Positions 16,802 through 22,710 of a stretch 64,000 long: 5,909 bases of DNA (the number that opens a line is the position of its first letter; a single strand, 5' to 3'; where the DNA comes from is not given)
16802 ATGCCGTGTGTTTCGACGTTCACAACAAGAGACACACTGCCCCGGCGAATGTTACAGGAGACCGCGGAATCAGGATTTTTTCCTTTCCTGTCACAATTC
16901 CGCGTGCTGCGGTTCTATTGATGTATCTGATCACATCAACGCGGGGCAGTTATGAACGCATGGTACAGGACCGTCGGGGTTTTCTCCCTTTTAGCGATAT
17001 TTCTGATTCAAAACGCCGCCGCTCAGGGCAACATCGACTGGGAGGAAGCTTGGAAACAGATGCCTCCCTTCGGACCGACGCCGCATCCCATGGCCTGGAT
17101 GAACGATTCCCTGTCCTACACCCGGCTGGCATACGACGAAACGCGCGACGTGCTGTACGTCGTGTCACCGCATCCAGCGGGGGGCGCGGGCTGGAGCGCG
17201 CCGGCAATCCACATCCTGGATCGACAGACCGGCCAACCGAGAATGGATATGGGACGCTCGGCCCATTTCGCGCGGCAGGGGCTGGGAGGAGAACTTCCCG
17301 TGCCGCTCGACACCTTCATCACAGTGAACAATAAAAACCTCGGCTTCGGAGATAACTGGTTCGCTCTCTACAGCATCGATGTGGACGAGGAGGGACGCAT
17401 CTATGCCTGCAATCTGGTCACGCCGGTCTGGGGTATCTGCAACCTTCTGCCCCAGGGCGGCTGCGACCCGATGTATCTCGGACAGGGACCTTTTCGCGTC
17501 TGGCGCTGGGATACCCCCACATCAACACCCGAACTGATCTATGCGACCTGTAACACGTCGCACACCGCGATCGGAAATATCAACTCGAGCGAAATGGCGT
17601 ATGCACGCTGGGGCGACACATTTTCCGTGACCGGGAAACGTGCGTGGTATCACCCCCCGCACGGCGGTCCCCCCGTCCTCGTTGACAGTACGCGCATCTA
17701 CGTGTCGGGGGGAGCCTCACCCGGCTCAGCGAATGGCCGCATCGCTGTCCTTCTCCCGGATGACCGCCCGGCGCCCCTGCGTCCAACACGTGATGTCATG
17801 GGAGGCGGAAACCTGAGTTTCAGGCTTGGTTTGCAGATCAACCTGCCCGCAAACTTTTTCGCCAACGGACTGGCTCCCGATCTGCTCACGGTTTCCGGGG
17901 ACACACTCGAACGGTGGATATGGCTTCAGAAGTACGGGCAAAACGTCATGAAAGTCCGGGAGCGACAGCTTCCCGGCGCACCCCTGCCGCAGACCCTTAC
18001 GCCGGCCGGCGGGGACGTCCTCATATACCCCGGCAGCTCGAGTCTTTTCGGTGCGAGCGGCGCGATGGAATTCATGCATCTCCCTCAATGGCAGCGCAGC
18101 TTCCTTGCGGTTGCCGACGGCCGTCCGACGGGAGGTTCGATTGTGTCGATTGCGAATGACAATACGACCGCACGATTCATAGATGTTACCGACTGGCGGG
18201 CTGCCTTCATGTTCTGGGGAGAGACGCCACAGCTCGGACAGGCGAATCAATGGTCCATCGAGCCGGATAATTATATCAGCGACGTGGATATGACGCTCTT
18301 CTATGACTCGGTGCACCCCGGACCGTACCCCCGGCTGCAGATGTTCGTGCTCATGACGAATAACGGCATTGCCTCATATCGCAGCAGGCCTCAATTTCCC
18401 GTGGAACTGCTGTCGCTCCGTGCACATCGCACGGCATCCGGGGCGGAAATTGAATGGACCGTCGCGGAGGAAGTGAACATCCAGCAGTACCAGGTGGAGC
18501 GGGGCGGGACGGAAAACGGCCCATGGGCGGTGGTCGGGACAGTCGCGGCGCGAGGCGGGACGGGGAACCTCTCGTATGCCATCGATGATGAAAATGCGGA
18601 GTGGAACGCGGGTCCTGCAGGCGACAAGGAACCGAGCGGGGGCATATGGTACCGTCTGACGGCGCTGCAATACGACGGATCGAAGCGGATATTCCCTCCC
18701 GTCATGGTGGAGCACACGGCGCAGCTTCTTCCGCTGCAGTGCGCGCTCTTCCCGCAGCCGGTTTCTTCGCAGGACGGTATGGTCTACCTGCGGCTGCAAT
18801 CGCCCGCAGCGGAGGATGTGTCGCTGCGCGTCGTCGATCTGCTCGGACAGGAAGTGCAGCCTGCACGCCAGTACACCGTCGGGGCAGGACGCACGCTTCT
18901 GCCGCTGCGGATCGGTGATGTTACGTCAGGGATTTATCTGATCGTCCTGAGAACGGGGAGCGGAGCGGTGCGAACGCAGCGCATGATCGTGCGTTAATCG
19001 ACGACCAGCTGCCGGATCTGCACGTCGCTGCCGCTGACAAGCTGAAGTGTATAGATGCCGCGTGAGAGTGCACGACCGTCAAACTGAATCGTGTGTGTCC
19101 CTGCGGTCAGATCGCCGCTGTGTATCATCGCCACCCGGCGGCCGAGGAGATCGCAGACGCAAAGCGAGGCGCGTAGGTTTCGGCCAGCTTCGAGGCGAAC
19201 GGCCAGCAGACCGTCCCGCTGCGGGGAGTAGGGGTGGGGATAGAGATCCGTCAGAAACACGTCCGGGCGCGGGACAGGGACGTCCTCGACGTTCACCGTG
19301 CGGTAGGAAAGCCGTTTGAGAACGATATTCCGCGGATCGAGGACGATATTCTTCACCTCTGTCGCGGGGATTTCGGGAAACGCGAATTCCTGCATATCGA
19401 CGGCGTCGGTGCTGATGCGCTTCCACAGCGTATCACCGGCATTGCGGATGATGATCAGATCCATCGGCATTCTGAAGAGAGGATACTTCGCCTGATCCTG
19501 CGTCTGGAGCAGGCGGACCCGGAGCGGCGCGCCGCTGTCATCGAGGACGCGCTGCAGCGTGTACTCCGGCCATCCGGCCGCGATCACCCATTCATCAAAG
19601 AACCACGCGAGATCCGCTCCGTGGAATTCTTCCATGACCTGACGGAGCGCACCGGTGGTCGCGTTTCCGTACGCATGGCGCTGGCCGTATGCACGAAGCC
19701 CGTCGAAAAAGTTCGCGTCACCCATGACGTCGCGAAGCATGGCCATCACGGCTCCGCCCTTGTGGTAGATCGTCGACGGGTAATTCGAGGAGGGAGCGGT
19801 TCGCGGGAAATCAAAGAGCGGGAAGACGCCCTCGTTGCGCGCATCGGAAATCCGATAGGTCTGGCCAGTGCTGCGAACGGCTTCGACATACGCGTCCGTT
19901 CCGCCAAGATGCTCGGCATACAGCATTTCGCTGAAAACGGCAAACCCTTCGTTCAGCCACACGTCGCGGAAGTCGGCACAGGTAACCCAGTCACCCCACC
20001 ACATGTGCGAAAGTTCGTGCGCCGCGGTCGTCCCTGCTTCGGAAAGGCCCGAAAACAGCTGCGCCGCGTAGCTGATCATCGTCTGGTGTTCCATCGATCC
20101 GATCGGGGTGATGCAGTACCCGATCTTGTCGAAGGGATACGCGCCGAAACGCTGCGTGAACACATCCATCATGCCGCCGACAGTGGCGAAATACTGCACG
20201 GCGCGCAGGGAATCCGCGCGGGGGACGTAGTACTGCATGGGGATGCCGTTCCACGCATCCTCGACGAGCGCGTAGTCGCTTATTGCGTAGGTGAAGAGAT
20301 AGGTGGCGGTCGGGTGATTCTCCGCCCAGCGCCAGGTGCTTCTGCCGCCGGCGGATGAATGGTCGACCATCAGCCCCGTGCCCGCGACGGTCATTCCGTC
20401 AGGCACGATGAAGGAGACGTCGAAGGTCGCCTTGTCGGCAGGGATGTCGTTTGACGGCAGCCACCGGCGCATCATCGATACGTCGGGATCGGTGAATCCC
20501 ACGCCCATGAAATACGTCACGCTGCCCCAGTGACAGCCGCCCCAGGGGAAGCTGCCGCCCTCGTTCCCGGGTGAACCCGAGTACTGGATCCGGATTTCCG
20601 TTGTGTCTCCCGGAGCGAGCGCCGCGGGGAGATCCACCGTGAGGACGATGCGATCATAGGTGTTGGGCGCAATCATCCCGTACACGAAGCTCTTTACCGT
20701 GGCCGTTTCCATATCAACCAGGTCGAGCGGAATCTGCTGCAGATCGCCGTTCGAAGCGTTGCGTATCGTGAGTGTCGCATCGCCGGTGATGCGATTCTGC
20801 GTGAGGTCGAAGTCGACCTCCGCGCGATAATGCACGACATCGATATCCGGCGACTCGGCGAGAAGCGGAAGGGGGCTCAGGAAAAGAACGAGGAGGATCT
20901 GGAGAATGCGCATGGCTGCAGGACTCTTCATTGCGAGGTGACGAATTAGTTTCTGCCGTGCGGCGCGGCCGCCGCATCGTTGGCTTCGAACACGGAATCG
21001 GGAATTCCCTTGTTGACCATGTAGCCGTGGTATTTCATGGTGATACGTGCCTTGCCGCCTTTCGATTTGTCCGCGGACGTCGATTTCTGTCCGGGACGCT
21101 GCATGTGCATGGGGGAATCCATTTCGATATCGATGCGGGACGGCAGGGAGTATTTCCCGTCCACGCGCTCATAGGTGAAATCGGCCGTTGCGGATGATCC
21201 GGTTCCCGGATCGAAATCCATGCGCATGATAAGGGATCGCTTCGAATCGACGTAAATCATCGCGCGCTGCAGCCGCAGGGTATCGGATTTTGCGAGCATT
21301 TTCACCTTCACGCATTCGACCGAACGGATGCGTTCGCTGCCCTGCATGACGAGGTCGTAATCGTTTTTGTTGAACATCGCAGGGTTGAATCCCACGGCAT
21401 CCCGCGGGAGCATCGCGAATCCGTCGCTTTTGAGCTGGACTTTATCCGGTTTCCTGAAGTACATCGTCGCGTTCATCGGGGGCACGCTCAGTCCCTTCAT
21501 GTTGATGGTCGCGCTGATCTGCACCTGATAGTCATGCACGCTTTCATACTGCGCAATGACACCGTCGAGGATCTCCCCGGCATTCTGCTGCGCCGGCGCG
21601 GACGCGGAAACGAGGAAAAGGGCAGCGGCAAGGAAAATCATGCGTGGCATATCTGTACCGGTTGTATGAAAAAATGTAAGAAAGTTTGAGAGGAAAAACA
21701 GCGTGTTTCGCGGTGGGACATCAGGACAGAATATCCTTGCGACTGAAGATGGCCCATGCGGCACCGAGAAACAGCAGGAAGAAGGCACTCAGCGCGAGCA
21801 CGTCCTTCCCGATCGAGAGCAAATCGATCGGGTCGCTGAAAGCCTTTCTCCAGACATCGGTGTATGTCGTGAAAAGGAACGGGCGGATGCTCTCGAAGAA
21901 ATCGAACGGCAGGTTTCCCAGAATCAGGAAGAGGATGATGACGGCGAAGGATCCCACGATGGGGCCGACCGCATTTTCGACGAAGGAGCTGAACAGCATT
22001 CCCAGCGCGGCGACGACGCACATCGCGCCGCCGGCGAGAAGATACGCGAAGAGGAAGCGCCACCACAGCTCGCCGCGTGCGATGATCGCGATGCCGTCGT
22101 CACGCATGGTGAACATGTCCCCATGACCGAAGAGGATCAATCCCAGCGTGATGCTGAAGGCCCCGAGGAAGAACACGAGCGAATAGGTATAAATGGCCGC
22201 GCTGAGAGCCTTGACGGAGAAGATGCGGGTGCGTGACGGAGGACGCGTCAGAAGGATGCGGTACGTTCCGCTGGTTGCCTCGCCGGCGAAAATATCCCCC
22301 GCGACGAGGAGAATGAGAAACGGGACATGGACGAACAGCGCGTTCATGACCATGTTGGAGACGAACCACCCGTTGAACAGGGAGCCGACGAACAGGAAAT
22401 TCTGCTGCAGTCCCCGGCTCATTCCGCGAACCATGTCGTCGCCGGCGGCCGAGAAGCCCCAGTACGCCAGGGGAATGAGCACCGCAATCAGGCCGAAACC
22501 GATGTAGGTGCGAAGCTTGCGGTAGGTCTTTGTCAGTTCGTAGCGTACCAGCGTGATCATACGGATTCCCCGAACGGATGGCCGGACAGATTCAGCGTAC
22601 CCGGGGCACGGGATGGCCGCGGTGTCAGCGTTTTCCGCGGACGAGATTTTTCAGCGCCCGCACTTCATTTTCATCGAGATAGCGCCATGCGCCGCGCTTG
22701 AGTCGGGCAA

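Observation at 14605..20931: Divergently transcribed pair of exactly 681-aa paralogous T9SS-cargo proteins, convergent with a CTD-tagged M1 aminopeptidase.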

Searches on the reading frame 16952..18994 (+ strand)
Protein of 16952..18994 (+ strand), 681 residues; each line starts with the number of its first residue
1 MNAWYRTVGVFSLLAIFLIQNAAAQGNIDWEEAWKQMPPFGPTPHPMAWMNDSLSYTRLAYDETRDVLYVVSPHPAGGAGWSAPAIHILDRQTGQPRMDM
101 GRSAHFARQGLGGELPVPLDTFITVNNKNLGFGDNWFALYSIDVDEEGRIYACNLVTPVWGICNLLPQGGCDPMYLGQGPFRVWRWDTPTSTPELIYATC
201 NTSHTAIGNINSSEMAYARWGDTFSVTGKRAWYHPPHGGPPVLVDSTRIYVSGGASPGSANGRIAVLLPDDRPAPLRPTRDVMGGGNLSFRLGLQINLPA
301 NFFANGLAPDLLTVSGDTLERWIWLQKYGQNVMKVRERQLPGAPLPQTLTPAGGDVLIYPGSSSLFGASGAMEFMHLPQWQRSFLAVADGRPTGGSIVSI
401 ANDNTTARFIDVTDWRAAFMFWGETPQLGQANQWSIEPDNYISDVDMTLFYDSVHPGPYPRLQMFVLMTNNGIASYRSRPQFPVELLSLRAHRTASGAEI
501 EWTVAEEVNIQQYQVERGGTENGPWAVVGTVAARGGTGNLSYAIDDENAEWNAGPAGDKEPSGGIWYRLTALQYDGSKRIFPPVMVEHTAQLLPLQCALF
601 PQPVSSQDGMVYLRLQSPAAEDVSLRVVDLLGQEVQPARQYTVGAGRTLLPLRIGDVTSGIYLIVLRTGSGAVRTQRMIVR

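Call 4: search_protein_families(library=pfam, proteins=[window:16952-18994:+], max_evalue=1)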
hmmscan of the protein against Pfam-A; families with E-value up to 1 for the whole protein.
window:16952-18994:+ (681 aa): 2 families
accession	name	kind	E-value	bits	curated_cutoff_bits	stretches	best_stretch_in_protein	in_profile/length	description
PF18962.6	Por_Secre_tail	-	0.00011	22.8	27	1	599-680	1-75/75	Secretion system C-terminal sorting domain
PF05506.17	PLipase_C_C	-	0.05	15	24.4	1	601-649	11-50/80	Bacterial phospholipase C, C-terminal domain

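Call 5: search_protein_families(library=ncbifam, proteins=[window:16952-18994:+], max_evalue=1)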
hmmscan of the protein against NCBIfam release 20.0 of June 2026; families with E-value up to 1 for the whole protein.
window:16952-18994:+ (681 aa): 1 family
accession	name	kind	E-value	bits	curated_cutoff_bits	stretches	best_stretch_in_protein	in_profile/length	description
TIGR04183.1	Por_Secre_tail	domain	2.1e-06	27.6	23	1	600-681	2-72/72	T9SS type A sorting domain-containing protein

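Call 8: search_protein_families(library=padloc, proteins=[window:16952-18994:+], max_evalue=1)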
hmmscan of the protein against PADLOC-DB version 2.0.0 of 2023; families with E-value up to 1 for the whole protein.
window:16952-18994:+ (681 aa): 0 families

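Call 84: predict_structure(alignment_id=A4)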
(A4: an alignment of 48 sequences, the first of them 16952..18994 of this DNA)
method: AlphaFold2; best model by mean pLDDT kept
length: 681 residues; sequences in the alignment: 48
mean_pLDDT: 87.3   pTM: 0.74
mean pLDDT of the five models: 87.3, 85.2, 84.9, 84.8, 83.4
residues with pLDDT >= 90: 361; 70-90: 264; 50-70: 41; < 50: 15
segments of 3 or more residues with pLDDT < 50: 21-26, 553-561
pLDDT, mean of each block of 10 residues (from residue 1): 80 74 56 93 82 91 97 76 91 96 89 91 80 91 97 94 90 87 96 96 94 93 96 88 95 80 93 95 91 94 91 89 91 93 92 89 84 89 92 88 94 82 90 89 95 66 95 91 77 88 84 92 89 84 87 48 81 81 83 81 77 89 92 87 87 81 91 91 83
secondary structure, 60 per line:
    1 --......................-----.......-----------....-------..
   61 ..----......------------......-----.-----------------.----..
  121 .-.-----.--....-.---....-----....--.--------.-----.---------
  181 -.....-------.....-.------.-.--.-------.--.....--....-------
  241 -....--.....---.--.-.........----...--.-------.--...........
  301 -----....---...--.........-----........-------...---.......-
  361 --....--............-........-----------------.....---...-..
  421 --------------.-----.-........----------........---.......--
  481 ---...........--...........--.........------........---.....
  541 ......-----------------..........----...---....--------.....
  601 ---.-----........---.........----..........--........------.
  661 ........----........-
elements in order: H3-24 E30-36 H48-51 E59-62 E67-72 E85-90 H132-135 E141-144 E150-153 E182-186 E194-198 E223-227 E230-233 E242-245 E248-252 E261-269 E290-300 E306-309 E313-315 E318-326 E332-339 E347-349 E356-359 H363-366 E369-377 E382-389 E407-411 E443-450 E461-468 E472-478 E484-494 E497-507 E510-518 E525-532 E536-546 E564-573 E578-580 E584-587 E596-600 E610-617 E621-629 E634-643 E646-653 E660-668 E673-680

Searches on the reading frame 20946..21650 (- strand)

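Call 74: search_protein_families(library=pfam, proteins=[window:20946-21650:-], max_evalue=5)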
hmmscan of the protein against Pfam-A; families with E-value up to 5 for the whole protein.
window:20946-21650:- (234 aa): 2 families
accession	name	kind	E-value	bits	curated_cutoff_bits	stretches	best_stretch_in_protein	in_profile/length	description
PF17131.11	LolA_like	-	0.00011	22.3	30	1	94-222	67-178/184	Outer membrane lipoprotein-sorting protein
PF03888.20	MucB_RseB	-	0.021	14.9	22.3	1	95-145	98-146/178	MucB/RseB N-terminal domain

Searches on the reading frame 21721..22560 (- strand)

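Call 74: search_protein_families(library=pfam, proteins=[window:21721-22560:-], max_evalue=5)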
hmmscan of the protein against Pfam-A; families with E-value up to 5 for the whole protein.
window:21721-22560:- (279 aa): 4 families
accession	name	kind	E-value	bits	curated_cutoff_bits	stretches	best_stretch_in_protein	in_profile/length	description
PF12679.13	ABC2_membrane_2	-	1.4e-11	44.6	27.2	1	5-277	4-283/283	ABC-2 family transporter protein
PF12730.13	ABC2_membrane_4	-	2.1e-10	41.3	27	1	4-202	1-170/179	ABC-2 family transporter protein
PF13346.12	ABC2_membrane_5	-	0.0096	15.9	25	1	56-143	20-107/205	ABC-2 family transporter protein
PF12698.13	ABC2_membrane_3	-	0.51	9.8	31.6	1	75-269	167-346/347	ABC-2 family transporter protein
